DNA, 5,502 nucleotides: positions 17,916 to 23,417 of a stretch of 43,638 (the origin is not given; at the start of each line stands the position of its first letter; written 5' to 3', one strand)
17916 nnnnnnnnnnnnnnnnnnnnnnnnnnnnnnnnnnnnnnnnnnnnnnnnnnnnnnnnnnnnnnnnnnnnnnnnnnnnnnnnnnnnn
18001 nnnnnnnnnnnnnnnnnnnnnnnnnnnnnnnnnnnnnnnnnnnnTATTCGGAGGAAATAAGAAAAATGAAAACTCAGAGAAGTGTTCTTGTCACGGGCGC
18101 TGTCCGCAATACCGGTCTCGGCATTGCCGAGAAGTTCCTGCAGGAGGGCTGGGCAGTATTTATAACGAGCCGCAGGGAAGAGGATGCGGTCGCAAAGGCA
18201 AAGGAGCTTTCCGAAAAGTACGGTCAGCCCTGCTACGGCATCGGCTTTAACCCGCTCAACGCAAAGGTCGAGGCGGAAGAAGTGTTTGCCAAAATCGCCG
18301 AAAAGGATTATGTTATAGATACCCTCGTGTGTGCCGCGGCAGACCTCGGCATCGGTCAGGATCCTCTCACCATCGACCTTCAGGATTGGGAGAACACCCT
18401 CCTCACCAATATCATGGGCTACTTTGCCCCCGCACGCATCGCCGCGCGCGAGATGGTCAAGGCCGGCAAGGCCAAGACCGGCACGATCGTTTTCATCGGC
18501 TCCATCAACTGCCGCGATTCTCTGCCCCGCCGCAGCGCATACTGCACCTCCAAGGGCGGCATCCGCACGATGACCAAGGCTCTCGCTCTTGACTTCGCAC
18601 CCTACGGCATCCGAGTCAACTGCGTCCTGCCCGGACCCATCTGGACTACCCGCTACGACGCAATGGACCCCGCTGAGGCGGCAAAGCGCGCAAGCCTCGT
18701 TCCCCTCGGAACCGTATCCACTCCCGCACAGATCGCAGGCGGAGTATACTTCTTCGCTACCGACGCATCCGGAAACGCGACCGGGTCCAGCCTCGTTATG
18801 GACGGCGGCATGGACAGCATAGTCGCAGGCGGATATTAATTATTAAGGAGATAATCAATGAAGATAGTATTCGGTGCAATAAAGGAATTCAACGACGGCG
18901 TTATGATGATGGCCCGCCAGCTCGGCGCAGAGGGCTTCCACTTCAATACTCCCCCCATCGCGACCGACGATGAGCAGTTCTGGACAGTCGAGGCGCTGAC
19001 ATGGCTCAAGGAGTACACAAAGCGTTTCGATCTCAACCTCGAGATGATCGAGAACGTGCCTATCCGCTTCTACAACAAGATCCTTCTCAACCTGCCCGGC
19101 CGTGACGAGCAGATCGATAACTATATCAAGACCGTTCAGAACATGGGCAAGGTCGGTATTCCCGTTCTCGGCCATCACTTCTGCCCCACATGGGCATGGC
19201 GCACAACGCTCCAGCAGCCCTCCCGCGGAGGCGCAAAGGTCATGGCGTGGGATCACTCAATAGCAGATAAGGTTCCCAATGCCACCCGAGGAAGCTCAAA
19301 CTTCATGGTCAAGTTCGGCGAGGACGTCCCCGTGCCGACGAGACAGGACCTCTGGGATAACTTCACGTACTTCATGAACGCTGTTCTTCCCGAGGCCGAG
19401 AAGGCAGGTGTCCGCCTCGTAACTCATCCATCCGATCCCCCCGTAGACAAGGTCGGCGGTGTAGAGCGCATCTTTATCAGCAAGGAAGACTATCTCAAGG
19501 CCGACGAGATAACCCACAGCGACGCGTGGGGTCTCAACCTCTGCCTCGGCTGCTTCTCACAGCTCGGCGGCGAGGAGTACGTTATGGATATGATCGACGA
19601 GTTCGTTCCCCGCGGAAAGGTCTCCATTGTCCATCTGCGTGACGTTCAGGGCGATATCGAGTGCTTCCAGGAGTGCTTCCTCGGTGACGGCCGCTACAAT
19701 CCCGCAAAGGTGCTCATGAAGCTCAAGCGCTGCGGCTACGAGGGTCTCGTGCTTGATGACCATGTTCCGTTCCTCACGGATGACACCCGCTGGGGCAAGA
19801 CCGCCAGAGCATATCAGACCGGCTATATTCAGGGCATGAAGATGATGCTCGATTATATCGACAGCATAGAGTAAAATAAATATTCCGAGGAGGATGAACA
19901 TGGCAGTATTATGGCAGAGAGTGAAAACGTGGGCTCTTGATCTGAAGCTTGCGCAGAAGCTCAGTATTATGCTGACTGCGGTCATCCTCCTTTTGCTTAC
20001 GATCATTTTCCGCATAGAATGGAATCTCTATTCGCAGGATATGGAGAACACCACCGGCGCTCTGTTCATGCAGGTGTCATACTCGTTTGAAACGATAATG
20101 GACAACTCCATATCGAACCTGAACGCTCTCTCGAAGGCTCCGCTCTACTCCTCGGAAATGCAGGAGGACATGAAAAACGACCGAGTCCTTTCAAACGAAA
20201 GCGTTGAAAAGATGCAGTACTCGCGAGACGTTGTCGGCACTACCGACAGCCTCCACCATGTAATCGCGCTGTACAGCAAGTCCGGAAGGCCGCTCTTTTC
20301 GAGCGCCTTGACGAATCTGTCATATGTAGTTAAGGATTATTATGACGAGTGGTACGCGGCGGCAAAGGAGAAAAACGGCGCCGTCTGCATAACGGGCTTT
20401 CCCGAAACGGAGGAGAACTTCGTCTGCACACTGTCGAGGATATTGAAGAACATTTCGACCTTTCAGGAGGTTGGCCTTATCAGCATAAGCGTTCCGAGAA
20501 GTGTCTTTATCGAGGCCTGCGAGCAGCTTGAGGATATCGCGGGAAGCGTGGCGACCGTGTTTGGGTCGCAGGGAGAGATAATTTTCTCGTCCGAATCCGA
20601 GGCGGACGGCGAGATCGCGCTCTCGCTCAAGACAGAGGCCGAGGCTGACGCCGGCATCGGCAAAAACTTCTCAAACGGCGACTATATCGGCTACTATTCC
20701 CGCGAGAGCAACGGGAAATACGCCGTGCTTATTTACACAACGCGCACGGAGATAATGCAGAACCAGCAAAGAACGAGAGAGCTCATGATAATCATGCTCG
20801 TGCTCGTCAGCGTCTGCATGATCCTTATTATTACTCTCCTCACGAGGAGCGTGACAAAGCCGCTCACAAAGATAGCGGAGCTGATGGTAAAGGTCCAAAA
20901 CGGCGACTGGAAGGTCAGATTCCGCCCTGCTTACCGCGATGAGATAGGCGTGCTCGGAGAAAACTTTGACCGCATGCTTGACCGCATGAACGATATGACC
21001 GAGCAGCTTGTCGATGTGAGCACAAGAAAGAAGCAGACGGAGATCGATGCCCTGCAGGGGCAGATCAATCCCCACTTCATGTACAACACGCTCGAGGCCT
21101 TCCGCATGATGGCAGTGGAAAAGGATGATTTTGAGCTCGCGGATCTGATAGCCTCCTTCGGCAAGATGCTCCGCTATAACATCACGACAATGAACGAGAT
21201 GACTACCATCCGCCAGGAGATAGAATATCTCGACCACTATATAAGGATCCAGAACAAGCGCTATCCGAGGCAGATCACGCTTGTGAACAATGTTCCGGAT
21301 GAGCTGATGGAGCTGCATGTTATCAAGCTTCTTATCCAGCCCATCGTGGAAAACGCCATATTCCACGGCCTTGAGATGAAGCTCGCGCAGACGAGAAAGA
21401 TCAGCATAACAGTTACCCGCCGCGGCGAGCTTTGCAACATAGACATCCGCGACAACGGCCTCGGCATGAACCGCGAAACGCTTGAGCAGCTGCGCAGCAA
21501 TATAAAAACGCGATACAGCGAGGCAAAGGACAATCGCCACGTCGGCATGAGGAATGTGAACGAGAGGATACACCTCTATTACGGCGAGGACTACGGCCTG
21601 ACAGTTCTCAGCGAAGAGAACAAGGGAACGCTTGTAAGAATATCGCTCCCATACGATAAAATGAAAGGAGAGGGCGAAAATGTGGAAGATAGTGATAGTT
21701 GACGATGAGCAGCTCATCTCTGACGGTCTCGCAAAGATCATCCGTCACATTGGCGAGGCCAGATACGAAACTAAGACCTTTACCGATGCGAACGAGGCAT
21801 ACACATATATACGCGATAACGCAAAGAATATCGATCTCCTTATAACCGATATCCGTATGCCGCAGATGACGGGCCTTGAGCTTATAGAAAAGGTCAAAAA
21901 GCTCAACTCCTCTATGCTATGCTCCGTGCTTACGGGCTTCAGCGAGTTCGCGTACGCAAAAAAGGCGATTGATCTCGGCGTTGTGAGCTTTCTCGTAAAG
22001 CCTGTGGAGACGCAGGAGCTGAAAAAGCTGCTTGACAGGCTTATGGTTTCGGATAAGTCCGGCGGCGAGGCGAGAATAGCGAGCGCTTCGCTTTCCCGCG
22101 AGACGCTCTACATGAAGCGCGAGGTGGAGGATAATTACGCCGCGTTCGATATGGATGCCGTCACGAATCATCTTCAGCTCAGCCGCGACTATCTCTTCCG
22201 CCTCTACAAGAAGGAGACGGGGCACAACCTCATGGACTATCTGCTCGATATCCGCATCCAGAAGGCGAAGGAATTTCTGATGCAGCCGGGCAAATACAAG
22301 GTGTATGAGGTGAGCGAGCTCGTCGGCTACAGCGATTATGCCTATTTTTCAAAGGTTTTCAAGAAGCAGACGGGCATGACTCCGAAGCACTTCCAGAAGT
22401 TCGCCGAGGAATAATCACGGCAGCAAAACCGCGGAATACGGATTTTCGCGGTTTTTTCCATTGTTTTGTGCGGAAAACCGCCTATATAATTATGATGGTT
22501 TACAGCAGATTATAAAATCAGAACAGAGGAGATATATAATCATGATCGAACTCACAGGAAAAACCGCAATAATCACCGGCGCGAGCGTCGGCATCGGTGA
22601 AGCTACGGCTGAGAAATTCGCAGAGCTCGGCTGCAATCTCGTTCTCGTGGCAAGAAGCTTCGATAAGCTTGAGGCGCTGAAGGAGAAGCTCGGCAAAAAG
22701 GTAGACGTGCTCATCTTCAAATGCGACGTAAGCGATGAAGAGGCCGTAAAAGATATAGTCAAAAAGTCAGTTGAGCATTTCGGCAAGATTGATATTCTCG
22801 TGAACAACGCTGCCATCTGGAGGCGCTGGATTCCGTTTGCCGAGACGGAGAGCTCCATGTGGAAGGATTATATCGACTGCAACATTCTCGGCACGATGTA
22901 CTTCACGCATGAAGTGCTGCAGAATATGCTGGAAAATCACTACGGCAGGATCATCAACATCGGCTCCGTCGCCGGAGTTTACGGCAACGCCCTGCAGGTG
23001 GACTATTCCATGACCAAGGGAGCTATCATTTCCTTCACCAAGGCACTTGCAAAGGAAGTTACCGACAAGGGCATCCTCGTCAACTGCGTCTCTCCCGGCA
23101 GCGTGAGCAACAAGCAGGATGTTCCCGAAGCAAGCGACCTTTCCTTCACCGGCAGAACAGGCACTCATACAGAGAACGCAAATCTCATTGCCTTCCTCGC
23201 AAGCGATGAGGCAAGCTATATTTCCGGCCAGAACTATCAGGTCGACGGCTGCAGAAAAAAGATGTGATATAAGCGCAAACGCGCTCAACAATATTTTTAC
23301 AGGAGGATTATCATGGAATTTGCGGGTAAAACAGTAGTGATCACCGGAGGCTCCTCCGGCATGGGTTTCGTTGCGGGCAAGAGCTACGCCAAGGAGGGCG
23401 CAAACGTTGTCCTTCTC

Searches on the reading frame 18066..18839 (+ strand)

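Call 7: search_protein_families(library=pfam, proteins=[window:18066-18839:+], max_evalue=0.00001)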
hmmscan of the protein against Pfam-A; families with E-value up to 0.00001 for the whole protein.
window:18066-18839:+ (257 aa): 3 families
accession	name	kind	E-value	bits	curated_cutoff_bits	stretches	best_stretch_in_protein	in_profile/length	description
PF13561.12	adh_short_C2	-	9.1e-41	140.4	27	1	11-249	1-235/236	Enoyl-(Acyl carrier protein) reductase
PF00106.31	adh_short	-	3.7e-37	128.1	26.6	1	6-196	2-186/195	short chain dehydrogenase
PF23441.1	SDR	-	1e-06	28.8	27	1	5-210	8-212/258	SDR-like rossmann domain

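Call 60: search_protein_families(library=ncbifam, proteins=[window:18066-18839:+], max_evalue=1e-10)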
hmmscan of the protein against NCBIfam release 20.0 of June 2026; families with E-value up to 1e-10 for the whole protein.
window:18066-18839:+ (257 aa): 178 families (the best 25 are shown)
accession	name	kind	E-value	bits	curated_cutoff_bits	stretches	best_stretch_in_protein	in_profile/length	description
NF009466.0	PRK12826.1-2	subfamily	9.2e-42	143.2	222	1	3-250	2-245/248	3-oxoacyl-ACP reductase FabG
TIGR01830.1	3oxo_ACP_reduc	equivalog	2.1e-41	142.2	297.75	1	7-249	1-238/239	3-oxoacyl-[acyl-carrier-protein] reductase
NF005559.1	PRK07231.1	subfamily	2.3e-40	138.7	215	1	4-249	4-247/249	glucose 1-dehydrogenase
NF004791.0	PRK06138.1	equivalog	7.4e-38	130.3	312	1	4-249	5-249/252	SDR family oxidoreductase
NF009384.0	PRK12743.1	equivalog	1e-37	129.8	264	1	3-250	5-248/258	SDR family oxidoreductase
NF004197.0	PRK05653.1-1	equivalog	1.8e-36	126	332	1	4-249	7-246/249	3-oxoacyl-ACP reductase FabG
NF005067.0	PRK06484.1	equivalog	7.4e-36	123.8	713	1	3-251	272-513/524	short chain dehydrogenase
NF009468.0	PRK12826.1-4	equivalog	3.4e-35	122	318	1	4-248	7-246/256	SDR family oxidoreductase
NF004199.0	PRK05653.1-4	equivalog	3.3e-34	118.6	301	1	3-249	4-245/247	3-oxoacyl-ACP reductase FabG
NF052562.1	RADHDNL4305835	equivalog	8.3e-34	117.2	400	1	5-249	8-249/252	NADP-dependent (R)-specific alcohol dehydrogenase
NF004198.0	PRK05653.1-3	equivalog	1e-33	116.8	296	1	3-249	6-246/248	3-oxoacyl-ACP reductase FabG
NF052558.1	MBtsdlDhBudC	equivalog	1.1e-33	116.9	270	1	4-250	3-242/250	meso-2,3-butanediol dehydrogenase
NF005681.0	PRK07478.1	subfamily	2.7e-33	115.4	267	1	4-249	6-249/254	SDR family oxidoreductase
NF005446.0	PRK07035.1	equivalog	3e-33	115.2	373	1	5-249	12-253/255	SDR family oxidoreductase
NF005309.0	PRK06841.1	subfamily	3.6e-33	115.1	286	1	4-249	15-252/255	GolD/DthD family dehydrogenase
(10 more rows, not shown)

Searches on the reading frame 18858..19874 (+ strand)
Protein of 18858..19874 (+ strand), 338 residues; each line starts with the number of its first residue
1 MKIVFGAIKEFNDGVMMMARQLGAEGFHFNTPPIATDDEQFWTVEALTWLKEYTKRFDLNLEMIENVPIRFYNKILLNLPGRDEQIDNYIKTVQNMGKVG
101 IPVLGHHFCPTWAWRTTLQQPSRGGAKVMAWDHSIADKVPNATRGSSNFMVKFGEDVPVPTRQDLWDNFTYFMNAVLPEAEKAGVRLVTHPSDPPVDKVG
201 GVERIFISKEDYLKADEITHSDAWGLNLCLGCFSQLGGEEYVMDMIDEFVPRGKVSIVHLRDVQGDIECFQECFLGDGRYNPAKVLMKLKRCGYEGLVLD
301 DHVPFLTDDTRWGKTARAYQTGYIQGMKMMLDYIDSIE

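Call 7: search_protein_families(library=pfam, proteins=[window:18858-19874:+], max_evalue=0.00001)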
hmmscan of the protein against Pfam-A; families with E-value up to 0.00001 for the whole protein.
window:18858-19874:+ (338 aa): 2 families
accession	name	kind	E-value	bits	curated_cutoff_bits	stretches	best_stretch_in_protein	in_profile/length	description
PF03786.19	UxuA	-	7.4e-48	163.6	23.7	1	1-331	1-350/352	D-mannonate dehydratase (UxuA)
PF01261.30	AP_endonuc_2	-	4.3e-08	33.6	31.1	1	77-298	58-225/249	Xylose isomerase-like TIM barrel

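Call 60: search_protein_families(library=ncbifam, proteins=[window:18858-19874:+], max_evalue=1e-10)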
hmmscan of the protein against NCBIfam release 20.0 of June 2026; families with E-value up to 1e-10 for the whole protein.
window:18858-19874:+ (338 aa): 2 families
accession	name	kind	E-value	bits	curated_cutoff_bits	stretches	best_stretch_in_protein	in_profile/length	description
NF003027.0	PRK03906.1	subfamily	5.4e-39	134.2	191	2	162-329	205-375/385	mannonate dehydratase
TIGR00695.1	uxuA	equivalog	2e-27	96.3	199.55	1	163-273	206-314/394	mannonate dehydratase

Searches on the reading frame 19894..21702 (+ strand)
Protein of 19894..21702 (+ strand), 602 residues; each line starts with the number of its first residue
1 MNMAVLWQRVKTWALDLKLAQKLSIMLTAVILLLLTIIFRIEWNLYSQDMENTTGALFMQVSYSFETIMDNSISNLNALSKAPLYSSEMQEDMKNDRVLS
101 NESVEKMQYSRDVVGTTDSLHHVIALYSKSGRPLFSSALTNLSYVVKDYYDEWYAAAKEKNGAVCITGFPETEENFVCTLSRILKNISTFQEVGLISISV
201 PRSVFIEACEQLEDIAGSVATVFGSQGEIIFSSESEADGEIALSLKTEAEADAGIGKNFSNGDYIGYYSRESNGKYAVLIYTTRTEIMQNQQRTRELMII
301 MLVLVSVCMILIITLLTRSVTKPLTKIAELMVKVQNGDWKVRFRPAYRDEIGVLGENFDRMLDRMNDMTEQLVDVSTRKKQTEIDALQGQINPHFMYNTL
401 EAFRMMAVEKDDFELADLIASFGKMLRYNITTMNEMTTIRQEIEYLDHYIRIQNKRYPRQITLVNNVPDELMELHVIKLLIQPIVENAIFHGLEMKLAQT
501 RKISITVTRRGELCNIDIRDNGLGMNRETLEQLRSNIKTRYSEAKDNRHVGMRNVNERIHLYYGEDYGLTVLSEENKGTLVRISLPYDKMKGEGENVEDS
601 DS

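Call 7: search_protein_families(library=pfam, proteins=[window:19894-21702:+], max_evalue=0.00001)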
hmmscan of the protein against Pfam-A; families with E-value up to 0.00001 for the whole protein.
window:19894-21702:+ (602 aa): 4 families
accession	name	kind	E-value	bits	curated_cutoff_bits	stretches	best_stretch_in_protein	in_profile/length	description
PF06580.19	His_kinase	-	4.6e-23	81.7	25.2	1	383-460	2-80/81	Histidine kinase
PF00672.30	HAMP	-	1.2e-12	48.4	25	1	315-366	1-52/53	HAMP domain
PF02518.31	HATPase_c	-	4.1e-10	40.5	26.4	1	478-588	7-110/111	Histidine kinase-, DNA gyrase B-, and HSP90-like ATPase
PF02743.24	dCache_1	-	3.2e-07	30.6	45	1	60-276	17-235/240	Cache domain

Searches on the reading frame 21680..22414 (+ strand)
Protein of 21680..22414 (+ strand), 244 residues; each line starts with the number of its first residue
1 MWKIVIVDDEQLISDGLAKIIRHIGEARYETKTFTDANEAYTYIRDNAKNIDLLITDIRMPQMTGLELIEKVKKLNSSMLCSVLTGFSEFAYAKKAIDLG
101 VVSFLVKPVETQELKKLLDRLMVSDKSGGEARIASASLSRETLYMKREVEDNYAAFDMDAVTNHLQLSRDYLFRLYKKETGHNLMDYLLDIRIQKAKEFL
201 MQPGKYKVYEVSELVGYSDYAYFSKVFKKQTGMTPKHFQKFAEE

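Call 7: search_protein_families(library=pfam, proteins=[window:21680-22414:+], max_evalue=0.00001)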
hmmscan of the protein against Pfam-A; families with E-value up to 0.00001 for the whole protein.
window:21680-22414:+ (244 aa): 3 families
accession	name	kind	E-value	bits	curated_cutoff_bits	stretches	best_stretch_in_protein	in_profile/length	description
PF00072.30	Response_reg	-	7e-24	84.6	30.2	1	4-118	1-110/111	Response regulator receiver domain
PF12833.13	HTH_18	-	5.6e-19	68.7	33.6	1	163-240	3-79/80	Helix-turn-helix domain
PF00165.29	HTH_AraC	-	6.1e-11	42.6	26.6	1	206-238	9-40/42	Bacterial regulatory helix-turn-helix proteins, AraC family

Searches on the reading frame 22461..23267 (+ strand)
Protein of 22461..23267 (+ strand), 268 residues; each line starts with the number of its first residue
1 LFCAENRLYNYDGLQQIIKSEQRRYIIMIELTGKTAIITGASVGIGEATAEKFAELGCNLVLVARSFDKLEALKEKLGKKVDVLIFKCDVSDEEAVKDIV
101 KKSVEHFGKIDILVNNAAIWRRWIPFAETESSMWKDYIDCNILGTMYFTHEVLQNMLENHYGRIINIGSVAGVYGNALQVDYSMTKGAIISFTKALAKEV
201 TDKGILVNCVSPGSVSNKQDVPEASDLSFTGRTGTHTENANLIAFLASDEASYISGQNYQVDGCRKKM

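Call 7: search_protein_families(library=pfam, proteins=[window:22461-23267:+], max_evalue=0.00001)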
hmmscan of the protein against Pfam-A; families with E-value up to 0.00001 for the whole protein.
window:22461-23267:+ (268 aa): 3 families
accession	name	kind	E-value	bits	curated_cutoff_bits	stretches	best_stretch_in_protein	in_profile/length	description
PF00106.31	adh_short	-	1.7e-56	191.2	26.6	1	34-216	1-183/195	short chain dehydrogenase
PF13561.12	adh_short_C2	-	6e-53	180.3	27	1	40-263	1-233/236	Enoyl-(Acyl carrier protein) reductase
PF08659.16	KR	-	2.9e-15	57.1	22.6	1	35-210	2-173/180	KR domain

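Call 60: search_protein_families(library=ncbifam, proteins=[window:22461-23267:+], max_evalue=1e-10)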
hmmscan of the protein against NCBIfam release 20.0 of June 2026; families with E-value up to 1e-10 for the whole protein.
window:22461-23267:+ (268 aa): 210 families (the best 25 are shown)
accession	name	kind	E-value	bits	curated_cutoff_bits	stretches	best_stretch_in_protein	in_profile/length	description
NF005559.1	PRK07231.1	subfamily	3.8e-60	203.5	215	1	31-265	2-247/249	glucose 1-dehydrogenase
TIGR01830.1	3oxo_ACP_reduc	equivalog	1.3e-56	192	297.75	1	36-263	1-236/239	3-oxoacyl-[acyl-carrier-protein] reductase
NF004198.0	PRK05653.1-3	equivalog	7.1e-56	189.4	296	1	30-265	4-246/248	3-oxoacyl-ACP reductase FabG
NF009466.0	PRK12826.1-2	subfamily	1.8e-55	188.1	222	1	34-264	4-243/248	3-oxoacyl-ACP reductase FabG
NF004197.0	PRK05653.1-1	equivalog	4.6e-53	180.4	332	1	30-264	4-245/249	3-oxoacyl-ACP reductase FabG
NF052558.1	MBtsdlDhBudC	equivalog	1.2e-52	179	270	1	32-264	2-240/250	meso-2,3-butanediol dehydrogenase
NF006070.0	PRK08213.1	subfamily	3.2e-51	174.4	279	1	29-264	8-255/259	gluconate 5-dehydrogenase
NF006080.0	PRK08226.1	equivalog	1.2e-49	169.1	356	1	28-264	1-252/263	SDR family oxidoreductase UcpA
NF009547.0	PRK12936.1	subfamily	2.8e-48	164.6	436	1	28-264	1-241/245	3-ketoacyl-(acyl-carrier-protein) reductase NodG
TIGR01829.1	AcAcCoA_reduct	subfamily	3.3e-48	164.5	302.1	1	34-264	1-239/242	acetoacetyl-CoA reductase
NF053542.1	FlxB_rubin_SDR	equivalog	1.5e-47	162.4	340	1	34-263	1-237/239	flexirubin biosynthesis SDR family reductase FlxB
NF009464.0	PRK12824.1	subfamily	1.7e-47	162.2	269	1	34-263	3-240/245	3-oxoacyl-ACP reductase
NF005472.0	PRK07067.1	equivalog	2.7e-47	161.5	338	1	30-217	3-188/257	L-iditol 2-dehydrogenase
NF047420.2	EF_P_mod_YmfI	equivalog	3.4e-47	161.1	238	1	36-264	2-234/236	elongation factor P 5-aminopentanone reductase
NF004825.0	PRK06181.1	equivalog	5e-47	160.4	215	1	29-218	2-191/268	SDR family oxidoreductase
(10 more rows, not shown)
